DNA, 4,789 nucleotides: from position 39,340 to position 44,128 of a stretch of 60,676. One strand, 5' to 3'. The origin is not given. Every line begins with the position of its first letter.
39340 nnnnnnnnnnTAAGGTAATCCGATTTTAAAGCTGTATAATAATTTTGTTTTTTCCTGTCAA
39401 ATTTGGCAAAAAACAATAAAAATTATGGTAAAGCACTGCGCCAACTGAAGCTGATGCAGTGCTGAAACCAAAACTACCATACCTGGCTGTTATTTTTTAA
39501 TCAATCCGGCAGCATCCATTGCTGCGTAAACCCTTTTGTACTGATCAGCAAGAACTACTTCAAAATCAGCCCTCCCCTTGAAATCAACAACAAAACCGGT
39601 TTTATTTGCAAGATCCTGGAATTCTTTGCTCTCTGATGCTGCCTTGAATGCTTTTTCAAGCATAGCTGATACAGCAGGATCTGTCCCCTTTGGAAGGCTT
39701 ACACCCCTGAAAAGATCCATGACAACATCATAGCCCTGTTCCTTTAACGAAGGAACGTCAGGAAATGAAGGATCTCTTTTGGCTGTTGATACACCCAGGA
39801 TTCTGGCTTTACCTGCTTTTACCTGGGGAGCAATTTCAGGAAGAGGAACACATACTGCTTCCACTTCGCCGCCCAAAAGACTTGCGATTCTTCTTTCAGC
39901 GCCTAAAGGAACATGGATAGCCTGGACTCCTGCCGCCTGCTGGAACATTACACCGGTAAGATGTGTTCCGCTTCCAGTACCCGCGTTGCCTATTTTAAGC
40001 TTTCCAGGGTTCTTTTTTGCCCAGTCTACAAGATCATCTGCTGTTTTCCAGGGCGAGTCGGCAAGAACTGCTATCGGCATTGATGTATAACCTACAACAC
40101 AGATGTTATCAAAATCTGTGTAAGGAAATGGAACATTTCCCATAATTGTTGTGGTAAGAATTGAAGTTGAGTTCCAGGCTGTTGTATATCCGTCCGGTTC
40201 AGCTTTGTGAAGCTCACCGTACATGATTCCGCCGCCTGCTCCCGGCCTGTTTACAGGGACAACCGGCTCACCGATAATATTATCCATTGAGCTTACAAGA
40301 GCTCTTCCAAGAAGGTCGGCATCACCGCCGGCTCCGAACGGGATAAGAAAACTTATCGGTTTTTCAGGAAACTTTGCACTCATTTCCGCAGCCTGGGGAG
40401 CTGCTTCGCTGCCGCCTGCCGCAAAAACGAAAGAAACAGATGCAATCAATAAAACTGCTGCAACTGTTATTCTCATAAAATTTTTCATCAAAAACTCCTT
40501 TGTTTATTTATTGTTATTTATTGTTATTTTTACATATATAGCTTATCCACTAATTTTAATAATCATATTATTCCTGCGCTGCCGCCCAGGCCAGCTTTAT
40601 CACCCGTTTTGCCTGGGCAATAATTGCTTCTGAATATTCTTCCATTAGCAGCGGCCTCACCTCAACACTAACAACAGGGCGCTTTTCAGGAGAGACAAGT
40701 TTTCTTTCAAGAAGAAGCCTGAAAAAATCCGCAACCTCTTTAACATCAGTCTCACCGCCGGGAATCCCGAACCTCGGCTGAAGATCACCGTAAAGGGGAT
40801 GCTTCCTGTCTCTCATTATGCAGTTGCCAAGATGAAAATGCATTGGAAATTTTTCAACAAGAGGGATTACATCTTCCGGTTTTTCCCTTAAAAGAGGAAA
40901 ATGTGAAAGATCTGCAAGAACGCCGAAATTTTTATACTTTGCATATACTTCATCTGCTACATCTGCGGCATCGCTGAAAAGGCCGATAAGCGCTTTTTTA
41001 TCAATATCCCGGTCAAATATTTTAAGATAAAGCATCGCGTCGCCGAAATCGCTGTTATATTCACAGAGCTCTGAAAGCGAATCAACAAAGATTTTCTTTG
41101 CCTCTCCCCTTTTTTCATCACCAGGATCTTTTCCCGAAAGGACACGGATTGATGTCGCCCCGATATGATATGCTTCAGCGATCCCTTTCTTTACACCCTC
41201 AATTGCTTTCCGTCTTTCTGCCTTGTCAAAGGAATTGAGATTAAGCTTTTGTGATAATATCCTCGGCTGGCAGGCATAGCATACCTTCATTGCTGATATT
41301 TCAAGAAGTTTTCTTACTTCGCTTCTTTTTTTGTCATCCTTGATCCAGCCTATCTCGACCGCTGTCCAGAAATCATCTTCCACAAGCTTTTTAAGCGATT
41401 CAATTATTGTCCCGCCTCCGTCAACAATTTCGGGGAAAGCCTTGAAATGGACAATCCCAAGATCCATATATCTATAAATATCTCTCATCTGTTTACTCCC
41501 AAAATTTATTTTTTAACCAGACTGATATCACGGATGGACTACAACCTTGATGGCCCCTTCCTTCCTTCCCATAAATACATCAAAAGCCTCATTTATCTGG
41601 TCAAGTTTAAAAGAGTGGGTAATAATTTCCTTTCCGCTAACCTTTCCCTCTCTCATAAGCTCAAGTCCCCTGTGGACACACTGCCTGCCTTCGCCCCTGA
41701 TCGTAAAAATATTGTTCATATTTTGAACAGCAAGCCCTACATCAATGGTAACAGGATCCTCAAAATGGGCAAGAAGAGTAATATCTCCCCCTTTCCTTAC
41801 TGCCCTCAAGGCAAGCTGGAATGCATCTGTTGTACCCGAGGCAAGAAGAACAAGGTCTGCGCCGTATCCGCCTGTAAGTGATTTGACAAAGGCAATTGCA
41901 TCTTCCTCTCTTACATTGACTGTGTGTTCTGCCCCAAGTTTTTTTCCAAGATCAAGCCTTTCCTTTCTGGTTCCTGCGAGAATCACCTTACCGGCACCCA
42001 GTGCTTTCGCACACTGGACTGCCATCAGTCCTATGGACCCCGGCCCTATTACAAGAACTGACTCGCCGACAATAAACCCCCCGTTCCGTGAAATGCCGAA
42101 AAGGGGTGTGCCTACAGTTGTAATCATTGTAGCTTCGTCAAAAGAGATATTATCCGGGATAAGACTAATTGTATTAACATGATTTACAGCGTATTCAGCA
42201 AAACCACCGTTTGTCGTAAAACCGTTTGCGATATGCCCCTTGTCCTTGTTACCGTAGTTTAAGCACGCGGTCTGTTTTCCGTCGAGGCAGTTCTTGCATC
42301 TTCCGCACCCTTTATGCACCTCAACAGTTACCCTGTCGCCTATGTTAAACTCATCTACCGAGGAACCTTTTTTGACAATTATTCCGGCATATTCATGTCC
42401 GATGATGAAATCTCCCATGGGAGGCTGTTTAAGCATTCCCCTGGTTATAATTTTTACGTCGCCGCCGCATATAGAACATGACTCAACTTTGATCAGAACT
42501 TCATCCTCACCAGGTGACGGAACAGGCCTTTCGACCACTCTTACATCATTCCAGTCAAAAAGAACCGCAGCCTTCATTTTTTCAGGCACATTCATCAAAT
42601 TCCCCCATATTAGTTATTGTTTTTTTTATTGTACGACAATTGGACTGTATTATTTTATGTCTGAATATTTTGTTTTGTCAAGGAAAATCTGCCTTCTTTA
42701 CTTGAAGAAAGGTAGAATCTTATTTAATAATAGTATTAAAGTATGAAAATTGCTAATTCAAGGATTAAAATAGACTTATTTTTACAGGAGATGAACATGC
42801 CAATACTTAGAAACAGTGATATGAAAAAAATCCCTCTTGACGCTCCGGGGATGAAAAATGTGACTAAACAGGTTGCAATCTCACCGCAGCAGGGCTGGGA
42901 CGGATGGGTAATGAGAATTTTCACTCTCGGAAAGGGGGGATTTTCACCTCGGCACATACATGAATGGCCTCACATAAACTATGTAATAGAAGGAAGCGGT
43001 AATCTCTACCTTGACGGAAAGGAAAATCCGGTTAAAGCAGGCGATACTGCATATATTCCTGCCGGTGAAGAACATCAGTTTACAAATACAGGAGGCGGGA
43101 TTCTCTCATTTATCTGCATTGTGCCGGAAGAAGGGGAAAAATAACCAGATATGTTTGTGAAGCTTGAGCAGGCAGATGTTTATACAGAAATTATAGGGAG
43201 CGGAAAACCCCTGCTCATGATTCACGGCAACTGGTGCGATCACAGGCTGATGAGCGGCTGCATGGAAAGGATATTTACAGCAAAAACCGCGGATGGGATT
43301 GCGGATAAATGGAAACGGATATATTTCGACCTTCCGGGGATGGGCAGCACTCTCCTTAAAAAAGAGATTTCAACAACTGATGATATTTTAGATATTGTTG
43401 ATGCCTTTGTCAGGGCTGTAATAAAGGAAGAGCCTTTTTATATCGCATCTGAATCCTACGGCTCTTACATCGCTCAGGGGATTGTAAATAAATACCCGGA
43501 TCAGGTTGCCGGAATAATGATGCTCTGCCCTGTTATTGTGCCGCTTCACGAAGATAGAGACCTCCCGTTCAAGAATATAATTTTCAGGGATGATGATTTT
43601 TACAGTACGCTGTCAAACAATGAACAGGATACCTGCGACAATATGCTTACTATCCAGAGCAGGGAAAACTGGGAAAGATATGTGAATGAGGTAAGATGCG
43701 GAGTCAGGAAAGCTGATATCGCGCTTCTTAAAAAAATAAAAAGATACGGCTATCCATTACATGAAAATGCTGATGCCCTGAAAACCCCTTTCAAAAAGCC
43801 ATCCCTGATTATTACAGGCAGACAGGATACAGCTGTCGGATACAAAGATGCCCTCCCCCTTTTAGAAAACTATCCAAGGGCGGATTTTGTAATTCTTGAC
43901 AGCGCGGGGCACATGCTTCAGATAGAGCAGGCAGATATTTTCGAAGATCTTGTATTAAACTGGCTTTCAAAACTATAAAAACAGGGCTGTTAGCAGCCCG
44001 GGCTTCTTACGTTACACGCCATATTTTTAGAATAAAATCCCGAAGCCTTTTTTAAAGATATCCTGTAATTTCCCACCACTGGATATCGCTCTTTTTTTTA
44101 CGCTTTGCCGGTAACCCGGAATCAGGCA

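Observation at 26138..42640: Shared 13-bp dyad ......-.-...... at three promoters links 23 kb into one predicted GntR regulon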

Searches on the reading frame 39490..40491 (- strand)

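Call 9: search_protein_families(library=pfam, proteins=[window:39490-40491:-])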
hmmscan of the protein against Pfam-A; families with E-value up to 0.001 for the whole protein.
window:39490-40491:- (333 aa): 1 family
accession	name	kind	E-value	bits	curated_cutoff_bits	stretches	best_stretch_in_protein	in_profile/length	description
PF03401.19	TctC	-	2.2e-52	178.7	27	1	63-329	3-273/274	Tripartite tricarboxylate transporter family receptor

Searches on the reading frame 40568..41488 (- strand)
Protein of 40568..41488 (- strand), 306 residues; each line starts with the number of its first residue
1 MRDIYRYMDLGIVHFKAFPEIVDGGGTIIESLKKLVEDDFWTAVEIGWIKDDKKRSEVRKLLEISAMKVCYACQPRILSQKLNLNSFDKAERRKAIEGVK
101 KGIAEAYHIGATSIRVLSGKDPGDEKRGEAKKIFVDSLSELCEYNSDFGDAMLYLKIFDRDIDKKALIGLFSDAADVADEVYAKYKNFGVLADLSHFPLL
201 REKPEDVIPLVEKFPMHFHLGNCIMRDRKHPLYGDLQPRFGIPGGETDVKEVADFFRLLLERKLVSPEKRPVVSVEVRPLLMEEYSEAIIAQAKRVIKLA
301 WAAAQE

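Call 9: search_protein_families(library=pfam, proteins=[window:40568-41488:-])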
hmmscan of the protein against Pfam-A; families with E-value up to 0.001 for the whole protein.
window:40568-41488:- (306 aa): 1 family
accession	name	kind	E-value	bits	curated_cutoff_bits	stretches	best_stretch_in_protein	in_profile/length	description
PF01261.30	AP_endonuc_2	-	1.1e-11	45.3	31.1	1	51-220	26-185/249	Xylose isomerase-like TIM barrel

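Call 32: search_protein_families(library=ncbifam, proteins=[window:40568-41488:-], max_evalue=0.00001)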
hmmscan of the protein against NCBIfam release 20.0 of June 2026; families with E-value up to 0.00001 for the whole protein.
window:40568-41488:- (306 aa): 1 family
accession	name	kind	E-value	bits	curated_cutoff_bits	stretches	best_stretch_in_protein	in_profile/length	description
NF041099.2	keto_glucon_epim_IolO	equivalog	5.5e-07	29.2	300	1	41-222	35-213/269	5-keto-L-gluconate epimerase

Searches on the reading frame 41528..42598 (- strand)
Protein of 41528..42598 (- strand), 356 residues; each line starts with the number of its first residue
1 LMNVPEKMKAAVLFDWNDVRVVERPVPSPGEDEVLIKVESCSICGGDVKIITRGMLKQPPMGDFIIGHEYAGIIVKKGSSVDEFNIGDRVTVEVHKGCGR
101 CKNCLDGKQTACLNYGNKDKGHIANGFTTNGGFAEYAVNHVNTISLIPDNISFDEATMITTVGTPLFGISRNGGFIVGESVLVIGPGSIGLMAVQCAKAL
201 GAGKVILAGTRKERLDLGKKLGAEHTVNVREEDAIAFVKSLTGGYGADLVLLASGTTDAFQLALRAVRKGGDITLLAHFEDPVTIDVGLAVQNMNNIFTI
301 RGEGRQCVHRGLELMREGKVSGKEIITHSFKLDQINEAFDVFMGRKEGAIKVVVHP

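Call 9: search_protein_families(library=pfam, proteins=[window:41528-42598:-])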
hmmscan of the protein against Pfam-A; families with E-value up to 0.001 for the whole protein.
window:41528-42598:- (356 aa): 5 families
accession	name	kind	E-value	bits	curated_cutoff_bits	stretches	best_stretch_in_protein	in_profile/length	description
PF08240.17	ADH_N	-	1.7e-26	92.9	23.5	1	30-149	1-104/104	Alcohol dehydrogenase GroES-like domain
PF00107.32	ADH_zinc_N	-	6.6e-25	88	31.8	1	189-312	2-124/129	Zinc-binding dehydrogenase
PF16912.11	Glu_dehyd_C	-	8e-07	29.2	34.9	1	179-354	32-209/211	Glucose dehydrogenase C-terminus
PF13602.12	ADH_zinc_N_2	-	1.6e-06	29.5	27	1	221-342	1-123/134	Zinc-binding dehydrogenase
PF01262.27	AlaDh_PNT_C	-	0.00093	19.1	23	0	180-235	30-84/214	Alanine dehydrogenase/PNT, C-terminal domain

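Call 24: find_related_loci(query=window:41528-42598:-, collection=genome_contigs, flank=10000)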
Query window:41528-42598:- (356 aa) in genome_contigs; peptide patterns used: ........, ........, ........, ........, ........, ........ (x = any residue, [..] = any of these).
67 stretches matched a pattern; 19 encode a relative of the query (tblastn E <= 1e-3); 19 distinct loci.
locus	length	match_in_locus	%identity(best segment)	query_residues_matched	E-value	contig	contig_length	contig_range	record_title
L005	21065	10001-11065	97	2-356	0e+0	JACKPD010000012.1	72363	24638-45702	MAG: Spirochaetales bacterium isolate HK-STAS-SPIR-6 HK-STAS-SPIR-6_12, whole genome shotgun sequence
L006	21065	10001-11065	95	2-356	0e+0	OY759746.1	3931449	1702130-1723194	MAG: Spirochaetia bacterium isolate 37a8ee1d-4d30-4a0d-bbf4-d03c19003557 genome assembly, chromosome: 1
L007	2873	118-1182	73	2-356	0e+0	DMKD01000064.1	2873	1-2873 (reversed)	MAG TPA_asm: Spirochaeta sp. isolate UBA9216 contig_105882, whole genome shotgun sequence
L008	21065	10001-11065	73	2-356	0e+0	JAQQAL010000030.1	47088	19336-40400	MAG: Candidiatus Thalassospirochaeta sargassi isolate JB008 k141_248540, whole genome shotgun sequence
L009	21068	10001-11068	74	1-356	0e+0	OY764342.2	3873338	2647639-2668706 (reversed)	MAG: Spirochaetia bacterium isolate 9506cec9-e293-4340-b26d-6248213b6694 genome assembly, chromosome: 1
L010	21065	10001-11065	74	2-356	0e+0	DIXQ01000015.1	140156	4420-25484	MAG TPA_asm: Spirochaetaceae bacterium UBA6076 UBA6076_contig_726, whole genome shotgun sequence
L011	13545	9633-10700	72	1-356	0e+0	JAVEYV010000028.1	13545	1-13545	MAG: Spirochaetia bacterium isolate BF4_5 NODE_14400_length_13545_cov_4.959606_Biofilm4, whole genome shotgun sequence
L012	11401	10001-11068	72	1-356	2e-180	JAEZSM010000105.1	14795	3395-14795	MAG: Spirochaetes bacterium isolate OH_PDB_229 k127_1442941, whole genome shotgun sequence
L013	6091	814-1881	72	1-356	0e+0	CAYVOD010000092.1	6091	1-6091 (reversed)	MAG TPA_asm: uncultured Treponema sp. isolate SRP239243_co2_378 genome assembly, contig: NODE_22864_length_6091_cov_12.2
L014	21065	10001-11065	72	2-356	6e-179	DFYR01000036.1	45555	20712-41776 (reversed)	MAG TPA_asm: Spirochaetaceae bacterium UBA4077 UBA4077_contig_8010, whole genome shotgun sequence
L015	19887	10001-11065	72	2-356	5e-179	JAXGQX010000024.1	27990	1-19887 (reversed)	MAG: Bacillota bacterium isolate AnMBR.bin336 bin336_24, whole genome shotgun sequence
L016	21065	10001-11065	72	2-356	7e-179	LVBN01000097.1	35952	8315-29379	MAG: Spirochaetales bacterium Spiro_12 Spiro_12_contig_5122, whole genome shotgun sequence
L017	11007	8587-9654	69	2-356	4e-171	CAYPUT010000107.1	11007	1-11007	MAG TPA_asm: uncultured Spirochaetaceae bacterium isolate SRP141376_co3_459 genome assembly, contig: NODE_16391_length_1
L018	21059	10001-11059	68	4-356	9e-163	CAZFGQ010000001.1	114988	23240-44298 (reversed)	MAG TPA_asm: uncultured Spirochaetota bacterium isolate binchicken_co19_489 genome assembly, contig: NODE_74_length_1149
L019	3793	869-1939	63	1-356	2e-160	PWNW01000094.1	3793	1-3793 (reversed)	MAG: Spirochaetaceae bacterium isolate CSSed10_345R1 CS-Sed10-C91421, whole genome shotgun sequence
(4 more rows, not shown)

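Call 32: search_protein_families(library=ncbifam, proteins=[window:41528-42598:-], max_evalue=0.00001)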
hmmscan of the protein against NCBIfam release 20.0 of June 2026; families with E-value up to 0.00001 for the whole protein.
window:41528-42598:- (356 aa): 24 families
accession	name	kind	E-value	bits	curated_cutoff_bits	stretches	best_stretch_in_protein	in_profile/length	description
TIGR00692.1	tdh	equivalog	7.7e-66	222.4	458.35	1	19-349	11-335/340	L-threonine 3-dehydrogenase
NF003808.0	PRK05396.1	equivalog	6.3e-63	212.7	380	1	19-353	13-337/341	L-threonine 3-dehydrogenase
NF041097.1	keto_inos_dh_IolM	equivalog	7.5e-59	199.3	450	1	12-351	33-386/389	scyllo-inosose 3-dehydrogenase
TIGR03989.1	Rxyl_3153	subfamily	2.2e-43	148.9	440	1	7-341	1-357/370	NDMA-dependent alcohol dehydrogenase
NF010344.0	PRK13771.1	subfamily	8.5e-41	140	349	1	8-354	1-331/334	putative alcohol dehydrogenase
NF006940.0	PRK09422.1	equivalog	4.7e-39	134.3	344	1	8-342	1-322/338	alcohol dehydrogenase AdhP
NF007489.0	PRK10083.1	equivalog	1.5e-37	129.3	376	1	8-353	1-334/339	Zn-dependent oxidoreductase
NF007642.0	PRK10309.1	equivalog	2.9e-37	128.7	550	1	8-275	1-258/347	galactitol-1-phosphate 5-dehydrogenase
TIGR03451.1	mycoS_dep_FDH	equivalog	3.3e-37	128.1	512.9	1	19-342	14-346/358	S-(hydroxymethyl)mycothiol dehydrogenase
NF041172.1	AcrlCoa_red_Thmprot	equivalog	7.5e-36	123.7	500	1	8-354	1-332/334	acryloyl-CoA reductase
TIGR03366.1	HpnZ_proposed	hypoth_equivalog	2.3e-32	112.4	328.1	1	29-294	3-272/315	putative phosphonate catabolism associated alcohol dehydrogenase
NF007375.0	PRK09880.1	equivalog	2.3e-32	112.1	469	1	7-353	4-340/344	L-idonate 5-dehydrogenase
TIGR02824.1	quinone_pig3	subfamily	7.5e-30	104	296.8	2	120-280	81-241/325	putative NAD(P)H quinone oxidoreductase, PIG3 family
NF047908.1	AldhRedAhr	equivalog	2e-28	99.3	470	1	30-342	27-322/335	NADPH-dependent aldehyde reductase Ahr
TIGR02818.1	adh_III_F_hyde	equivalog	2e-24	86.3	543.95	1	7-354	1-366/368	S-(hydroxymethyl)glutathione dehydrogenase/class III alcohol dehydrogenase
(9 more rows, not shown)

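Call 51: search_protein_families(library=pfam, proteins=[L008:8627-9877:+, L018:15342-16661:+, L018:16700-17602:+, L017:7290-8564:-, L017:10578-11007:+, L018:9326-9790:-], max_evalue=0.00001)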
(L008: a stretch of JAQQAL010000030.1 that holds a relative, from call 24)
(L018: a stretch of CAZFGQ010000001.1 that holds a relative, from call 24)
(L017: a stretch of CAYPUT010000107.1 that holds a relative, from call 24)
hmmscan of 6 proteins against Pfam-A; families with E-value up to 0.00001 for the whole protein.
L008:8627-9877:+ (416 aa): 2 families
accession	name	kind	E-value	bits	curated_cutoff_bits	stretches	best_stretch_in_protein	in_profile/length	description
PF00012.26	HSP70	-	5.6e-17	61.6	20.6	1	289-388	249-353/599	Hsp70 protein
PF06723.19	MreB_Mbl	-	1.7e-15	57.2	27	1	5-220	4-184/327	MreB/Mbl protein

L018:15342-16661:+ (439 aa): 2 families
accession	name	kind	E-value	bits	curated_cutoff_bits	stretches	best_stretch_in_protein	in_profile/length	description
PF13416.11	SBP_bac_8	-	2.6e-25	90.2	27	1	65-372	1-265/279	Bacterial extracellular solute-binding protein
PF01547.30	SBP_bac_1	-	3.7e-24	86.7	26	1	65-355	12-305/307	Bacterial extracellular solute-binding protein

L018:16700-17602:+ (300 aa): 1 family
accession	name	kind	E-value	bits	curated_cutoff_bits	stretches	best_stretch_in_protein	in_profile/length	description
PF00528.27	BPD_transp_1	-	9.7e-11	42.2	26.4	1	85-295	2-183/184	Binding-protein-dependent transport system inner membrane component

L017:7290-8564:- (424 aa): 1 family
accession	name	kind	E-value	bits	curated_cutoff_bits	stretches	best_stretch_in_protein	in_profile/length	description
PF07690.21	MFS_1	-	2e-36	126.1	33.4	2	47-252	2-216/347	Major Facilitator Superfamily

L017:10578-11007:+ (143 aa): 1 family
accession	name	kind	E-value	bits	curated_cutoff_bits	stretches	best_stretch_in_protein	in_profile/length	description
PF03446.21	NAD_binding_2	-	4.4e-40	137.8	21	1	6-142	1-140/161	NAD binding domain of 6-phosphogluconate dehydrogenase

L018:9326-9790:- (154 aa): 1 family
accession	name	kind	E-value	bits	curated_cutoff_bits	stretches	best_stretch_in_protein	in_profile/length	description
PF00210.30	Ferritin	-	5.6e-39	133.7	24.5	1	8-143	1-141/142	Ferritin-like domain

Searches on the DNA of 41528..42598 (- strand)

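Call 48: search_rna_families(source=L016, start=9850, end=10050, threshold=evalue, max_evalue=1)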
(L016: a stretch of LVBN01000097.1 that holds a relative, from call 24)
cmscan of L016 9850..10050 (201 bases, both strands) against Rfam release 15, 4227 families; matches with E-value up to 1: 0.
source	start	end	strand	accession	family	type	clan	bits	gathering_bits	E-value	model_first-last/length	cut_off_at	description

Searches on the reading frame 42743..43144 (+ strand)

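Call 9: search_protein_families(library=pfam, proteins=[window:42743-43144:+])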
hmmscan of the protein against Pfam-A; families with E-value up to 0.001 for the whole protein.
window:42743-43144:+ (133 aa): 6 families
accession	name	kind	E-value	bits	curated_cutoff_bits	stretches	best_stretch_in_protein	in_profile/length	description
PF07883.17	Cupin_2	-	6.3e-19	67.9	27.2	1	59-127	2-70/70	Cupin domain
PF02311.25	AraC_binding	-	8.1e-10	39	21.1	1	67-118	16-66/135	AraC-like ligand binding domain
PF00190.28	Cupin_1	-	0.00028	20.9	22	1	54-122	32-109/151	Cupin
PF06249.18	EutQ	-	0.00056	20.2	21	1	75-117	95-137/152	Ethanolamine utilisation protein EutQ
PF05899.18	Cupin_3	-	0.00061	19.9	23.5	1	70-110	21-61/74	EutQ-like cupin domain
PF21621.3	MPI_cupin_dom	-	0.00084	19.7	27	0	78-117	32-70/79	Mannose-6-phosphate isomerase, cupin domain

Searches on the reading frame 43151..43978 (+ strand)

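Call 9: search_protein_families(library=pfam, proteins=[window:43151-43978:+])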
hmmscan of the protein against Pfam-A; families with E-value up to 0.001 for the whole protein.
window:43151-43978:+ (275 aa): 4 families
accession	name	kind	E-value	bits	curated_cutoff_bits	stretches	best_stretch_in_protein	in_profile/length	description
PF00561.26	Abhydrolase_1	-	4.5e-12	46.6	25.8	1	20-259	2-243/245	alpha/beta hydrolase fold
PF12146.15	Hydrolase_4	-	1.7e-11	44.4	27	1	57-260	35-238/239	Serine aminopeptidase, S33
PF12697.13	Abhydrolase_6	-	3.9e-10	41.2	26.3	1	21-265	1-215/217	Alpha/beta hydrolase family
PF10230.15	LIDHydrolase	-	6e-06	26.6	27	1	81-134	70-125/262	Lipid-droplet associated hydrolase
